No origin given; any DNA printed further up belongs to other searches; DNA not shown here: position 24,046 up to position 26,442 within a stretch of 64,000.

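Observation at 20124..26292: Cytoplasmic Fe-S molybdopterin oxidoreductase translationally coupled to an FbpABC/ThiBPQ/PotABCD-type importer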

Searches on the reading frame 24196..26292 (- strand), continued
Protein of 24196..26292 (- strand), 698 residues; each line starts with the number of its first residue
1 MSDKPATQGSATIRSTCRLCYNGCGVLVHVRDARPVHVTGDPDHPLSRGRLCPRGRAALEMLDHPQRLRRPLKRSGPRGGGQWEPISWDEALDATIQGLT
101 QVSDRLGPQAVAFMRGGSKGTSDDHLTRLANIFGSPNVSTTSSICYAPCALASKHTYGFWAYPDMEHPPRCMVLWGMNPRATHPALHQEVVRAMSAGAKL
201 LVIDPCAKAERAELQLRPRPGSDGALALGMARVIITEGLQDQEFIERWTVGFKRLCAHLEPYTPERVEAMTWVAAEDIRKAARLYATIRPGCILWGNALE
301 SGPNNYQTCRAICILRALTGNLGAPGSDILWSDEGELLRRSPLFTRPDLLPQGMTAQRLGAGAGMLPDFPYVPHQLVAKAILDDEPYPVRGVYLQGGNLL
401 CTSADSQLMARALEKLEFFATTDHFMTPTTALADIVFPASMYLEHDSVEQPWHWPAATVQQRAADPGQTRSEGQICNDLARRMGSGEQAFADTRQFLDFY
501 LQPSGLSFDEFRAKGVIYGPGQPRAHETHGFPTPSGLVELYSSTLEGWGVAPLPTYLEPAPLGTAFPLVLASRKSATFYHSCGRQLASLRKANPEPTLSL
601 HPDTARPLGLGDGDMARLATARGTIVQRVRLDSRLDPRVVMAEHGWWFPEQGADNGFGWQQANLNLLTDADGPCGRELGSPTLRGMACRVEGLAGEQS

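Call 12: find_encoding_contigs(protein=P0069, flank=8000, max_places=1)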
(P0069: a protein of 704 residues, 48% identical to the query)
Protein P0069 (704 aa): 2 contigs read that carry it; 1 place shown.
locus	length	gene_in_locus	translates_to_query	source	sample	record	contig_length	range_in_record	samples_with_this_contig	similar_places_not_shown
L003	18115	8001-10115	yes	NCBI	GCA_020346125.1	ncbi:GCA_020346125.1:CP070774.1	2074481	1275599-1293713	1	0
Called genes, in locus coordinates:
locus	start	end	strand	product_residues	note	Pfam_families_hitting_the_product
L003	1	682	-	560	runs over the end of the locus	PF06418:CTP_synth_N, PF00117:GATase, PF07722:Peptidase_C26 (weak)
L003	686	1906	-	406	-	PF01676:Metalloenzyme, PF10143:PhosphMutase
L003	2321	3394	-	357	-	PF00291:PALP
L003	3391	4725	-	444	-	PF03447:NAD_binding_3, PF00742:Homoserine_dh, PF01842:ACT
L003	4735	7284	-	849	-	PF17191:RecG_wedge, PF01336:tRNA_anti-codon, PF00270:DEAD, PF04851:ResIII, PF00271:Helicase_C, PF19833:RecG_dom3_C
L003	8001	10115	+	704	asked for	PF04879:Molybdop_Fe4S4, PF00384:Molybdopterin, PF01568:Molydop_binding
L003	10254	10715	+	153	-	PF00903:Glyoxalase, PF13669:Glyoxalase_4 (faint)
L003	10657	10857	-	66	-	-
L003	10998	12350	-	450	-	PF01663:Phosphodiest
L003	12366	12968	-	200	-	PF01583:APS_kinase, PF08433:KTI12, PF13671:AAA_33 (faint), PF01656:CbiA (faint)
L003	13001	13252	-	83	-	PF09834:DUF2061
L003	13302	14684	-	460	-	PF01663:Phosphodiest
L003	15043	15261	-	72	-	-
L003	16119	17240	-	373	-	PF00291:PALP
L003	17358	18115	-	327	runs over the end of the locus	PF02423:OCD_Mu_crystall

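Call 13: find_encoding_contigs(protein=P0071, flank=8000, max_places=1)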
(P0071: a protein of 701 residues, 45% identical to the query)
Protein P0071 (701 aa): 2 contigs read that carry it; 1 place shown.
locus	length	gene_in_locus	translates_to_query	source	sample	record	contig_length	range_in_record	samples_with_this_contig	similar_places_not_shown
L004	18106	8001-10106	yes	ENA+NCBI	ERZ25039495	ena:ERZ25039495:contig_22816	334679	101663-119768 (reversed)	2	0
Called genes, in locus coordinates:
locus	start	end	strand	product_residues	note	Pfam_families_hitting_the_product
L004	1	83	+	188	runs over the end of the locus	PF01381:HTH_3, PF12844:HTH_19, PF13443:HTH_26 (weak), PF13560:HTH_31, PF07883:Cupin_2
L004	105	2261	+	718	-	PF01315:Ald_Xan_dh_C, PF02738:MoCoBD_1, PF20256:MoCoBD_2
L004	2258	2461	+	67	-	-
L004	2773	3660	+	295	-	PF00941:FAD_binding_5, PF03450:CO_deh_flav_C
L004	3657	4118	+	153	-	PF00111:Fer2, PF01799:Fer2_2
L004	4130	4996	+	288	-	PF00941:FAD_binding_5, PF03450:CO_deh_flav_C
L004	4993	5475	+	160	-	PF00111:Fer2, PF01799:Fer2_2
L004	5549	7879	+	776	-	PF01315:Ald_Xan_dh_C, PF02738:MoCoBD_1, PF20256:MoCoBD_2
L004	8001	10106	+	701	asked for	PF04879:Molybdop_Fe4S4, PF00384:Molybdopterin, PF01568:Molydop_binding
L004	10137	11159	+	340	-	PF01208:URO-D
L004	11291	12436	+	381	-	PF13433:Peripla_BP_5, PF13458:Peripla_BP_6, PF01094:ANF_receptor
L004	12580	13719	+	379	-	PF12838:Fer4_7, PF13484:Fer4_16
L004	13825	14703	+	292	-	PF02653:BPD_transp_2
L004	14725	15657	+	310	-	PF02653:BPD_transp_2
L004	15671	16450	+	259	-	PF00005:ABC_tran, PF13304:AAA_21 (faint), PF12399:BCA_ABC_TP_C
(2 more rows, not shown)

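Call 14: find_encoding_contigs(protein=P0015, flank=8000, max_places=1)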
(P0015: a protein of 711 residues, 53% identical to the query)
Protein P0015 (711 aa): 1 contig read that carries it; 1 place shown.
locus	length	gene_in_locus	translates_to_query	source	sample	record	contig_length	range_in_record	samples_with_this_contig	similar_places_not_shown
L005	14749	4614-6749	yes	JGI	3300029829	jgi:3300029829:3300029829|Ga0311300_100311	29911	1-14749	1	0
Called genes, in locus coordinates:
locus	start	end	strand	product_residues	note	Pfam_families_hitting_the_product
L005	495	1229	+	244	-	PF00072:Response_reg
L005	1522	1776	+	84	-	PF04014:MazE_antitoxin, PF15937:PrlF_antitoxin (faint)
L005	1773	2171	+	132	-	PF01850:PIN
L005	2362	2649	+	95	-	PF13635:DUF4143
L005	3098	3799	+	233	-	PF13489:Methyltransf_23, PF13649:Methyltransf_25, PF13847:Methyltransf_31, PF08241:Methyltransf_11, PF08242:Methyltransf_12 (weak)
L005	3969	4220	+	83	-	-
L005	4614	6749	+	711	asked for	PF04879:Molybdop_Fe4S4, PF00384:Molybdopterin, PF01568:Molydop_binding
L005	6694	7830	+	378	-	PF00005:ABC_tran, PF08402:TOBE_2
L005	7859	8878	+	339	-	PF01547:SBP_bac_1, PF13416:SBP_bac_8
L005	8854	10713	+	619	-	PF00528:BPD_transp_1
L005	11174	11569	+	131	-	PF00903:Glyoxalase, PF12681:Glyoxalase_2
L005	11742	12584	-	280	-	PF01797:Y1_Tnp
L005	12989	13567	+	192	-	PF01966:HD (weak)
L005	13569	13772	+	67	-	PF20095:DUF6485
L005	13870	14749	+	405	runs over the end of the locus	PF00155:Aminotran_1_2, PF01041:DegT_DnrJ_EryC1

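Call 18: find_encoding_contigs(protein=P0001, flank=10000, max_places=2)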
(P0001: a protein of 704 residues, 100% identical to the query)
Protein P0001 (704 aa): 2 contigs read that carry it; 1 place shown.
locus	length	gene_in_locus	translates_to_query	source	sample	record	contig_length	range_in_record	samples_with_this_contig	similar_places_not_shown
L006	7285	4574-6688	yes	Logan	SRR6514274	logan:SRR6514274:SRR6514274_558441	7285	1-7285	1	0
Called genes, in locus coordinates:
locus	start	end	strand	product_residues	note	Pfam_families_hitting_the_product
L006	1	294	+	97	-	?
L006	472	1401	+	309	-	-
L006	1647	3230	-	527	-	PF01145:Band_7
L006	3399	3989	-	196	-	-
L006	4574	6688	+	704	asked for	PF04879:Molybdop_Fe4S4, PF00384:Molybdopterin, PF01568:Molydop_binding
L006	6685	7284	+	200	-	?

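Call 25: find_related_loci(query=A1, collection=genome_contigs, flank=10000)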
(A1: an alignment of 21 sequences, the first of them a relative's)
Query A1 (704 aa) in genome_contigs; peptide patterns used: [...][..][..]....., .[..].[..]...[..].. (x = any residue, [..] = any of these).
599 stretches matched a pattern (row limit reached: there are more); 594 encode a relative of the query (tblastn E <= 1e-3); the best 80 are kept; 80 distinct loci.
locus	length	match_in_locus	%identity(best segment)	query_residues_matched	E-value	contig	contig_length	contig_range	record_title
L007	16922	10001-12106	45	4-696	0e+0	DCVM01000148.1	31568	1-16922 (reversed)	MAG TPA_asm: Syntrophaceae bacterium UBA2188 UBA2188_contig_5172, whole genome shotgun sequence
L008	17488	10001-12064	47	18-696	0e+0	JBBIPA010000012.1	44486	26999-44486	MAG: Chloroflexota bacterium isolate TCS170221_bin_292 NODE_637_length_44486_cov_5.408296, whole genome shotgun sequence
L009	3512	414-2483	47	18-696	0e+0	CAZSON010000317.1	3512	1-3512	MAG TPA_asm: uncultured Desulfobacter sp. isolate binchicken_co275_82 genome assembly, contig: NODE_57292_length_3512_co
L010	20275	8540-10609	46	17-696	0e+0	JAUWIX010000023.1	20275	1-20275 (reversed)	MAG: Dehalococcoidia bacterium isolate CSMAG_2305 CSMAG_2305_k127_2628135_length_20275_cov_28.1144, whole genome shotgun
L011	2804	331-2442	44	9-704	0e+0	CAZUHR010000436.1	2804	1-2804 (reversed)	MAG TPA_asm: uncultured Desulfobacteraceae bacterium isolate binchicken_co129_132 genome assembly, contig: NODE_148961_l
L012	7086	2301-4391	45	3-696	0e+0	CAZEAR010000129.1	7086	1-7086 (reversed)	MAG TPA_asm: uncultured Dehalococcoidales bacterium isolate binchicken_co294_169 genome assembly, contig: NODE_8960_leng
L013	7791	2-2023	47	40-702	0e+0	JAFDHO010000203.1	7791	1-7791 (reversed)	MAG: Deltaproteobacteria bacterium isolate Meg22_1214_Bin_272 Meg22_1214_Bin_272_scaffold_47427, whole genome shotgun se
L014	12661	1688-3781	44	9-696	0e+0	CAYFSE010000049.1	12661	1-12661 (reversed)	MAG TPA_asm: uncultured Dehalococcoidales bacterium isolate ERP108616_co1_133 genome assembly, contig: k119_1220063, who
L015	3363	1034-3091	46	19-696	0e+0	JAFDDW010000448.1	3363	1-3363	MAG: Deltaproteobacteria bacterium isolate Meg19_1012_Bin_272 Meg19_1012_Bin_272_scaffold_147171, whole genome shotgun s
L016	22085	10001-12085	47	11-696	0e+0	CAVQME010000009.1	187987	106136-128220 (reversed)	MAG: uncultured Actinomycetes bacterium isolate MFD00032.bin.1.257 genome assembly, contig: contig_39575, whole genome s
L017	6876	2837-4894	46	19-696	0e+0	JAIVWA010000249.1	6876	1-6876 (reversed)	MAG: Gammaproteobacteria bacterium isolate HYP3_UM_18 NODE_1508_length_6876_cov_0.848570, whole genome shotgun sequence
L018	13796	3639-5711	44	19-696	0e+0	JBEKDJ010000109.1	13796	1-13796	MAG: Thermodesulfobacteriota bacterium isolate SPRUCE 180 SPRUCE_180_109, whole genome shotgun sequence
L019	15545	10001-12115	43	16-696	0e+0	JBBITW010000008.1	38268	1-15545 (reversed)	MAG: Deltaproteobacteria bacterium isolate RSS170216_bin_405 NODE_1261_length_38268_cov_5.554890, whole genome shotgun s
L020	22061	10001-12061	47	15-696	0e+0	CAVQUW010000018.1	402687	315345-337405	MAG: uncultured delta proteobacterium isolate MFD09964.bin.2.252 genome assembly, contig: contig_31212, whole genome sho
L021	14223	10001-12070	43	19-696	0e+0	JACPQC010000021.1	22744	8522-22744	MAG: Chloroflexi bacterium isolate NC_groundwater_643_Ag_B-0.1um_59_166 B_1_S1_Biohub_coassembly_k141_3132208, whole gen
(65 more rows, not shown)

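Call 27: find_encoding_contigs(protein=P0002, flank=10000, max_places=1)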
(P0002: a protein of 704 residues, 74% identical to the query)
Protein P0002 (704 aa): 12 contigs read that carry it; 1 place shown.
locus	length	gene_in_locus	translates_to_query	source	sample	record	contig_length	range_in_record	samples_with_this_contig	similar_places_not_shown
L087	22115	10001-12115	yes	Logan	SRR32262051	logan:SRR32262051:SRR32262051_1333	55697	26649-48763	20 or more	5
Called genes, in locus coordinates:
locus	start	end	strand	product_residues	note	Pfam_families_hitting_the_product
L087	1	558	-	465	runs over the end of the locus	PF06545:AllG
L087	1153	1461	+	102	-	PF06411:HdeA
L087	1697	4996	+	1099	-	PF00989:PAS, PF13426:PAS_9, PF08448:PAS_4, PF08447:PAS_3, PF00989:PAS, PF08447:PAS_3, PF13426:PAS_9, PF00512:HisKA, +9 more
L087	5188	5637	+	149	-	-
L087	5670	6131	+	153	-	PF00903:Glyoxalase (weak), PF18029:Glyoxalase_6 (faint)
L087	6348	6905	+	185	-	PF13328:HD_4, PF01966:HD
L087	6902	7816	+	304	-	-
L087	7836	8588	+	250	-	PF00005:ABC_tran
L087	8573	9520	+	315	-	PF18075:FtsX_ECD, PF02687:FtsX (weak)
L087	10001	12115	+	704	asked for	PF04879:Molybdop_Fe4S4, PF00384:Molybdopterin, PF01568:Molydop_binding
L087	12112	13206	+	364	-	PF00005:ABC_tran, PF08402:TOBE_2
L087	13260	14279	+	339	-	PF01547:SBP_bac_1, PF13416:SBP_bac_8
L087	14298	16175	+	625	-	PF00528:BPD_transp_1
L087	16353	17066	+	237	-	PF00072:Response_reg, PF00196:GerE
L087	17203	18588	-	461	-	PF00083:Sugar_tr, PF07690:MFS_1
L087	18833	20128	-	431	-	PF01180:DHO_dh, PF12797:Fer4_2 (faint), PF00037:Fer4 (weak), PF12837:Fer4_6 (weak), PF13237:Fer4_10 (weak), PF14697:Fer4_21 (weak), PF12838:Fer4_7, PF13187:Fer4_9 (weak)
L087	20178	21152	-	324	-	PF13353:Fer4_12 (weak), PF04055:Radical_SAM, PF13237:Fer4_10 (faint), PF12838:Fer4_7 (weak), PF13187:Fer4_9 (weak), PF13484:Fer4_16 (faint), PF00037:Fer4 (weak), PF12837:Fer4_6 (weak)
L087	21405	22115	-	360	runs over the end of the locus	PF19799:DUF6282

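Call 59: predict_structure(alignment_id=A3)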
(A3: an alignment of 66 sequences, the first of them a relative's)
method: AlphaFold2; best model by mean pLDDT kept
length: 704 residues; sequences in the alignment: 66
mean_pLDDT: 93.0   pTM: 0.92
mean pLDDT of the five models: 93.0, 92.3, 92.0, 91.1, 90.0
residues with pLDDT >= 90: 597; 70-90: 86; 50-70: 5; < 50: 16
segments of 3 or more residues with pLDDT < 50: 1-13, 702-704
pLDDT, mean of each block of 10 residues (from residue 1): 38 77 91 96 96 91 95 97 91 98 98 98 88 97 93 94 93 93 89 91 96 84 96 99 98 98 98 98 99 97 91 97 97 93 94 96 89 92 97 97 92 97 97 96 97 90 95 95 96 92 97 96 92 96 98 96 90 94 84 93 96 96 96 95 95 91 93 92 92 92 46
secondary structure, 60 per line:
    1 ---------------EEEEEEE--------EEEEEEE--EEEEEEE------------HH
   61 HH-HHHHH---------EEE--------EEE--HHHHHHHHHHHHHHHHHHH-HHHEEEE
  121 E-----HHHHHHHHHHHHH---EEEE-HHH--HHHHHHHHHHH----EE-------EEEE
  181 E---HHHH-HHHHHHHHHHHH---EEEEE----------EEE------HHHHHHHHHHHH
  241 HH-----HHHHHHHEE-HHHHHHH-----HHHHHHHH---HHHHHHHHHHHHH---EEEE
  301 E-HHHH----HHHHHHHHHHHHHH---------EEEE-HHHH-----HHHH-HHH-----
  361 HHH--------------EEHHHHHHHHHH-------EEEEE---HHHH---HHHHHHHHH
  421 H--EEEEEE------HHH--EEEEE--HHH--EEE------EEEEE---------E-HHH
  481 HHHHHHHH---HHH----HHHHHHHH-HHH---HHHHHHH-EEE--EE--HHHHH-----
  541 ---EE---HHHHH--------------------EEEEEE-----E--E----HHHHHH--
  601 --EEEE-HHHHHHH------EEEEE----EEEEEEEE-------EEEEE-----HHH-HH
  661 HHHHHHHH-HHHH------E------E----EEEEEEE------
elements in order (helices of 4 or more, strands of 3 or more residues): E16-22 E31-37 E40-46 H59-62 H64-68 E78-80 E89-91 H94-112 E117-121 H127-139 E143-146 H153-163 E177-181 H185-188 H190-201 E205-209 E220-222 H229-242 H248-254 H258-264 H270-277 H281-293 E297-301 H303-306 H311-324 E334-337 H339-342 H348-351 H380-389 E397-401 H405-408 H412-421 E424-429 E441-445 E453-455 E462-466 H478-488 H499-506 H514-520 E522-524 H531-535 H549-553 E574-579 H593-598 E603-606 H608-614 E621-625 E630-637 E645-649 H659-668 H670-673 E692-698
